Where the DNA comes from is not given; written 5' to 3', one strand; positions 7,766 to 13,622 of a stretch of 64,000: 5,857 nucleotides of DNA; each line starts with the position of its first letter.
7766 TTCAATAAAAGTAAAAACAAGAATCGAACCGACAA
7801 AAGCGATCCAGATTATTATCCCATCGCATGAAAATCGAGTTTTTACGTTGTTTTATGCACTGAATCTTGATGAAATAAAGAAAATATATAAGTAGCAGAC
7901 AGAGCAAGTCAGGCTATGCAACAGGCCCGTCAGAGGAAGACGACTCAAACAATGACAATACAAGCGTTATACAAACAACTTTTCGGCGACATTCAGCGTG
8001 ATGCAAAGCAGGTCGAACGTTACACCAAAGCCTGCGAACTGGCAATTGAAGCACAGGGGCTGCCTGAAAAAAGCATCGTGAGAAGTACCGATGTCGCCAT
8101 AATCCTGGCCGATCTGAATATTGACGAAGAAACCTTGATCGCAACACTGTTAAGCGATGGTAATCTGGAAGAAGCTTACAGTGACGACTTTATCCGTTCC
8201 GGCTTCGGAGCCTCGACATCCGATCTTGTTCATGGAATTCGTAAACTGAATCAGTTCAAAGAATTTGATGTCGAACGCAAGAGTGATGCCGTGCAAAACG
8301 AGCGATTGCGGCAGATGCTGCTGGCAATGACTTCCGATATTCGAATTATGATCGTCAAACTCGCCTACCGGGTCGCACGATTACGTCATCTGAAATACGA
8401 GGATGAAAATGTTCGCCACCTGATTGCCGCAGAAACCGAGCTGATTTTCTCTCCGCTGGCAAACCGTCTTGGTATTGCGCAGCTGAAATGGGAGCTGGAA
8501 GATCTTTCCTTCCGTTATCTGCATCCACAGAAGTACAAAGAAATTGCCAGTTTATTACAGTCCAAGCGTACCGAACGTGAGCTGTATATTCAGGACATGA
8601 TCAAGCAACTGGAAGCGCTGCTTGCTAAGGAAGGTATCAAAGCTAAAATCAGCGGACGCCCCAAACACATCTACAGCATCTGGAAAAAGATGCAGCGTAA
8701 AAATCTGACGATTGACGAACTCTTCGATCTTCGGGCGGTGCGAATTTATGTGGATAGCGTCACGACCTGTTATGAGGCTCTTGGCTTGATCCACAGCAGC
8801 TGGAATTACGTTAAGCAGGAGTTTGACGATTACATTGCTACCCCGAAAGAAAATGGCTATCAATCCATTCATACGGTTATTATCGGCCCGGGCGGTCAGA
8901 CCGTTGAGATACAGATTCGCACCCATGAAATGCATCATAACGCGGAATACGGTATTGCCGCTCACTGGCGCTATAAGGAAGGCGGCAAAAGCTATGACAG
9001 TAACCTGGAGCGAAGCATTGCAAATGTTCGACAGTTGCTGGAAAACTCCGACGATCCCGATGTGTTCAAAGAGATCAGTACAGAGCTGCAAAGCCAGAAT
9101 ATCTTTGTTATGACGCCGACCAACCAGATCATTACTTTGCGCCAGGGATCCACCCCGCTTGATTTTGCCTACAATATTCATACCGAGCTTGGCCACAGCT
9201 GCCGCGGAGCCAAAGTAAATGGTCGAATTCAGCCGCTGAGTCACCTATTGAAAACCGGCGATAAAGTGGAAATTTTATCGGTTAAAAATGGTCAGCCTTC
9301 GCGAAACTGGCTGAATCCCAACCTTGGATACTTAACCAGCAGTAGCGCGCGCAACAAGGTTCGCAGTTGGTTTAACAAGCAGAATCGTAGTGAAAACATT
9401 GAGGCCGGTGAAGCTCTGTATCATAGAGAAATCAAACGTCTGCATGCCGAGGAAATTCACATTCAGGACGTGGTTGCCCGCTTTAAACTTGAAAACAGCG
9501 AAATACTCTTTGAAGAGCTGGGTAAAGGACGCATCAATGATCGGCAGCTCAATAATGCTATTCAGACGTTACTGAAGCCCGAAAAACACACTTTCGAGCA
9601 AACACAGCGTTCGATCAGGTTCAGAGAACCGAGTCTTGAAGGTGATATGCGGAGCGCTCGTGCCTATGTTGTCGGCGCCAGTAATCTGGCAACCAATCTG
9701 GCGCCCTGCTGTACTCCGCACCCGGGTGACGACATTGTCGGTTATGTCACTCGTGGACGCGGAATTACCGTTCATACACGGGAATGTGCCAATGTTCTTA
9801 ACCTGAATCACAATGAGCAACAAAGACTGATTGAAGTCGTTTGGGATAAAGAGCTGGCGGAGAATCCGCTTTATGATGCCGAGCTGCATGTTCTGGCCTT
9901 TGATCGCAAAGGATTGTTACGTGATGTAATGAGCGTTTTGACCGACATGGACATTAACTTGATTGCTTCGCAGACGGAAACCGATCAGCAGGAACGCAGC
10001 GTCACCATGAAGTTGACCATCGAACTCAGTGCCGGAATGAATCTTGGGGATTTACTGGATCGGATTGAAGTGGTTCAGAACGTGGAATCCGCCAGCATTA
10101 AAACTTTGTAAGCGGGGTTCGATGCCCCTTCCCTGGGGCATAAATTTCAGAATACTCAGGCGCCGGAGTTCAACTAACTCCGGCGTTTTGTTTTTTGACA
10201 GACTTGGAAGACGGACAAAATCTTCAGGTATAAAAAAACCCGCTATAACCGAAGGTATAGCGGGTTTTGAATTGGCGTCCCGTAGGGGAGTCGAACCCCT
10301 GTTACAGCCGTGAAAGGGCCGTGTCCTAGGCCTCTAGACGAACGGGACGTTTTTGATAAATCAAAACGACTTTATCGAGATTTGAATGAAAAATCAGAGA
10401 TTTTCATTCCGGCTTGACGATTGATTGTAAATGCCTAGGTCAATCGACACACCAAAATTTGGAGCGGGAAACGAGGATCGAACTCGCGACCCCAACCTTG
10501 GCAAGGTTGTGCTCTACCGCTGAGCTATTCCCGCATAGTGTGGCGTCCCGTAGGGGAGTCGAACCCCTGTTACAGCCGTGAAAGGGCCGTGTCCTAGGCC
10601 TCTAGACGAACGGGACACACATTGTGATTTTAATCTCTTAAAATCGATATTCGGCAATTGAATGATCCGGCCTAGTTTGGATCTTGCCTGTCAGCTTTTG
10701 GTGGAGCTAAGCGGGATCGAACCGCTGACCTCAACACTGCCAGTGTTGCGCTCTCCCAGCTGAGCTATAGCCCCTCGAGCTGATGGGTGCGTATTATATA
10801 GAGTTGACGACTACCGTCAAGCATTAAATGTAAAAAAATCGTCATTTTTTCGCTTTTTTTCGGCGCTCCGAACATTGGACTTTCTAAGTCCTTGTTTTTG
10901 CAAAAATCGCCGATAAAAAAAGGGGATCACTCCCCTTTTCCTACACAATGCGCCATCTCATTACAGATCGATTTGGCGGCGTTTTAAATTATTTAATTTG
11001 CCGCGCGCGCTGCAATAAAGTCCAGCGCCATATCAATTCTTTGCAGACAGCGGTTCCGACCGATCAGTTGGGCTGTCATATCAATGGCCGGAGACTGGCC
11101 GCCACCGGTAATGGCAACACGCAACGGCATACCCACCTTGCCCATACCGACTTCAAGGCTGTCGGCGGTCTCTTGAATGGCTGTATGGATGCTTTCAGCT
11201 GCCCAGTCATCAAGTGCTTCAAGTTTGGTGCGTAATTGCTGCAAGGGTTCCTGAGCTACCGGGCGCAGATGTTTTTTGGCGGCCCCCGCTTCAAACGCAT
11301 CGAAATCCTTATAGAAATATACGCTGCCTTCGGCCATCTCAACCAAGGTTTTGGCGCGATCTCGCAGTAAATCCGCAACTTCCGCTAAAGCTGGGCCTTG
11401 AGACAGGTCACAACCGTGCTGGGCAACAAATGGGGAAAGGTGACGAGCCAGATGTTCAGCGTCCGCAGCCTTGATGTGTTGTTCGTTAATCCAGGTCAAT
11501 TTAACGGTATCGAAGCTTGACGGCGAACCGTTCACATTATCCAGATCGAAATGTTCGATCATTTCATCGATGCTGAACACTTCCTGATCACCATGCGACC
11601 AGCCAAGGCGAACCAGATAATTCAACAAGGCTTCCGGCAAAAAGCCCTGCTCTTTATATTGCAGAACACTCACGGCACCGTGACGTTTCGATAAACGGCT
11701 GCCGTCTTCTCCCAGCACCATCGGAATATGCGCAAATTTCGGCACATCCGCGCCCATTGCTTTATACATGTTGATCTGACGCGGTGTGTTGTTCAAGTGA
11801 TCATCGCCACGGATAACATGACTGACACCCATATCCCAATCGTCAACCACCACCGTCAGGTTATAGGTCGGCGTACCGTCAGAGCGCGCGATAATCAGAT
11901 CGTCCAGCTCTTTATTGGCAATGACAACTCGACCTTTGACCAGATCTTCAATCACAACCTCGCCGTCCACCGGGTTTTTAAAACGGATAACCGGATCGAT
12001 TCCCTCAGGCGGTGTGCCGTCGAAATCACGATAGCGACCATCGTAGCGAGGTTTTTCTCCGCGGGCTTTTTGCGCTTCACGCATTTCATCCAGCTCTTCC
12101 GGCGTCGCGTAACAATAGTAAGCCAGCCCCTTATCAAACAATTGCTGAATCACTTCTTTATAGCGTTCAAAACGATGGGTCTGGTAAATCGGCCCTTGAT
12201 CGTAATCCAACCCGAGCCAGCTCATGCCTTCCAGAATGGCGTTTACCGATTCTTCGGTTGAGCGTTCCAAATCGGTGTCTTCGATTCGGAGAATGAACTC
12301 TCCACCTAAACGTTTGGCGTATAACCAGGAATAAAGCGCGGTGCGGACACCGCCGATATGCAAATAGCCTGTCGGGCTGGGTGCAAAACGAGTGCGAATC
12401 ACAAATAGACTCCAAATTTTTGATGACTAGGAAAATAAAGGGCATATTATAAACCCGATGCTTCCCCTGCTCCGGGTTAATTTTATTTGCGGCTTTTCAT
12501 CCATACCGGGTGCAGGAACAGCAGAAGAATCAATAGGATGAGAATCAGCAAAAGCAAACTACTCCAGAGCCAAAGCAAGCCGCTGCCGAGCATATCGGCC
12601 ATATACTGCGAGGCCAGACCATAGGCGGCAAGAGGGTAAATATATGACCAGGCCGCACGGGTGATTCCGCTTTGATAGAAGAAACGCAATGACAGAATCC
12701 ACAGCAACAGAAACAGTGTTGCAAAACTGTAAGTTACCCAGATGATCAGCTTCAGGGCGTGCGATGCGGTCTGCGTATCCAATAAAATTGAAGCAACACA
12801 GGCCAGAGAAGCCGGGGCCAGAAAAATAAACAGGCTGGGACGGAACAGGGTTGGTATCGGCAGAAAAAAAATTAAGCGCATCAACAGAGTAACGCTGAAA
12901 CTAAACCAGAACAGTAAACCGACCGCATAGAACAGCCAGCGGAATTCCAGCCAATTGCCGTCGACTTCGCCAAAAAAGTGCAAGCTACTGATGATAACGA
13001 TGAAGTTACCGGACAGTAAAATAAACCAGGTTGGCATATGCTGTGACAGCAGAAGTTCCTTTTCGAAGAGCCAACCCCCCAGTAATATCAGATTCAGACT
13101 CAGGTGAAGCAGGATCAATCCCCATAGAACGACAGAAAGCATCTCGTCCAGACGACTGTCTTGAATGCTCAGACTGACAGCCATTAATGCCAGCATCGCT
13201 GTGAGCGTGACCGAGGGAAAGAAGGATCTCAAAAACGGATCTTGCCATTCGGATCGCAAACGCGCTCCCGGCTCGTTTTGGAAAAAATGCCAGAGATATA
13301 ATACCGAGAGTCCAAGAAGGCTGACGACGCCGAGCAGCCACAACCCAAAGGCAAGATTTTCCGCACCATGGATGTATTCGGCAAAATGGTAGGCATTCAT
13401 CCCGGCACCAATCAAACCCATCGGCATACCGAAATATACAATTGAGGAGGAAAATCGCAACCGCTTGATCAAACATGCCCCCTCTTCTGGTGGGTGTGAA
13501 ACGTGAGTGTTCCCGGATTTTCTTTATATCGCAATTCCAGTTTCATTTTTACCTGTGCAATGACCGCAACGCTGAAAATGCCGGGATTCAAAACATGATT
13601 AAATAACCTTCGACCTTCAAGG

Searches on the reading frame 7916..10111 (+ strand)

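Call 25: search_protein_families(library=pfam, proteins=[window:7916-10111:+])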
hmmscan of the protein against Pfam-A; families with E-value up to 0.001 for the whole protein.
window:7916-10111:+ (731 aa): 6 families
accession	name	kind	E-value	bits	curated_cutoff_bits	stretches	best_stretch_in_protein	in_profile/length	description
PF04607.23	RelA_SpoT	-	5.5e-44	149.5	27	1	247-357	1-112/113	Region found in RelA / SpoT proteins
PF13328.12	HD_4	-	4.9e-33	114.5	27.2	1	51-187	18-155/156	HD domain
PF02824.27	TGS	-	3e-20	72.4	22.2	1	396-454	1-59/60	TGS domain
PF13291.12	ACT_4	-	1.6e-14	54.7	27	1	653-726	5-78/80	ACT domain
PF19296.4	RelA_AH_RIS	-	5.7e-06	27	23.8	1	478-622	9-170/185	RelA/SpoT, AH and RIS domains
PF01842.31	ACT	-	6.2e-05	23.1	27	1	659-717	5-61/66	ACT domain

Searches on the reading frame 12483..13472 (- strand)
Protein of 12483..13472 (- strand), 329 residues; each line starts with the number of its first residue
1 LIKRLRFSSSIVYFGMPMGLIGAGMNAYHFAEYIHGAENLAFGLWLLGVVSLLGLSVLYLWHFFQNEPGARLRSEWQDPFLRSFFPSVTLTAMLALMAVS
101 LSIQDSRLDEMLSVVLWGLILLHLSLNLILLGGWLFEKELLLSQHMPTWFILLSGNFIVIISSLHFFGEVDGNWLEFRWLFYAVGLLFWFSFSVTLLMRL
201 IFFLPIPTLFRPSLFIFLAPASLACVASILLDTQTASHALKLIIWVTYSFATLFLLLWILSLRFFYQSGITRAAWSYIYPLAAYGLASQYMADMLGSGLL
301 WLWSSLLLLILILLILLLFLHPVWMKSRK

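Call 25: search_protein_families(library=pfam, proteins=[window:12483-13472:-])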
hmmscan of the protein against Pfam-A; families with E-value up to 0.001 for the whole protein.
window:12483-13472:- (329 aa): 1 family
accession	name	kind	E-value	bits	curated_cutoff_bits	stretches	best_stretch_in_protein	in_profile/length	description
PF03595.22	SLAC1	-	7.4e-30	104.6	27.9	1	11-320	4-328/331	Voltage-dependent anion channel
